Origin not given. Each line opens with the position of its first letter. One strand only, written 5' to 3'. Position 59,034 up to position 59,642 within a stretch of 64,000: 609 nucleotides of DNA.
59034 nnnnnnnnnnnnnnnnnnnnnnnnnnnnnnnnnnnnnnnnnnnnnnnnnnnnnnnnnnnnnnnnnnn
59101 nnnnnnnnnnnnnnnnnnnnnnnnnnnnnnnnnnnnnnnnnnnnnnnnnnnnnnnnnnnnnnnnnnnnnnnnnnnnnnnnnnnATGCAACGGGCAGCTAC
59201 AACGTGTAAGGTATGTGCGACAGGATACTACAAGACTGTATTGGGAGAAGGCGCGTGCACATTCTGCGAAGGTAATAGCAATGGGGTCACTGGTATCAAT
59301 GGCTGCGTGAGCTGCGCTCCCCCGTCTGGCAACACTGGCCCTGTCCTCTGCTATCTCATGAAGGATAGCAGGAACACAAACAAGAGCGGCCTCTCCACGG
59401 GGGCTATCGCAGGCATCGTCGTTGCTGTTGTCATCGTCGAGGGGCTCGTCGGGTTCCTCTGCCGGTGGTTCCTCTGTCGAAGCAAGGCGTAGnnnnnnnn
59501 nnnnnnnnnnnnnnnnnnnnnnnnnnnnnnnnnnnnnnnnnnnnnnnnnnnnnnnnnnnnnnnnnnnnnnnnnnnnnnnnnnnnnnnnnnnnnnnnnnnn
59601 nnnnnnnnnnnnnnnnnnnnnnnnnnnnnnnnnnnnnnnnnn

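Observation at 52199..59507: VSP / HCMP / VSP-pseudogene cluster with a conserved extended 3' element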

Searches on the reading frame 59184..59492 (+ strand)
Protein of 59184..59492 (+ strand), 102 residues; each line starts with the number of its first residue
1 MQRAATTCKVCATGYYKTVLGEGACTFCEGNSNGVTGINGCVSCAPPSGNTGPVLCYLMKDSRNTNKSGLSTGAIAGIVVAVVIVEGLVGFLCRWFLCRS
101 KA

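Call 12: search_protein_families(library=pfam, proteins=[window:59184-59489:+], max_evalue=0.01)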
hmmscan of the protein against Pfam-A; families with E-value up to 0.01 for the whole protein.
window:59184-59489:+ (102 aa): 3 families
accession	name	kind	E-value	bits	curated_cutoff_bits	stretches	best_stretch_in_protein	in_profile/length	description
PF03302.18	VSP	-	6.9e-45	154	31.4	1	4-102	299-397/397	Giardia variant-specific surface protein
PF05808.16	Podoplanin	-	0.0027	18.4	30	1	63-90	93-120/135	Podoplanin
PF07699.19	Ephrin_rec_like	-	0.0082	16.3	23.1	0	4-40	7-41/48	Tyrosine-protein kinase ephrin type A/B receptor-like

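Call 38: find_encoding_contigs(protein=window:59184-59492:+, flank=10000, max_places=10)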
Protein window:59184-59492:+ (102 aa): no gene with exactly this product is on record in the collection.
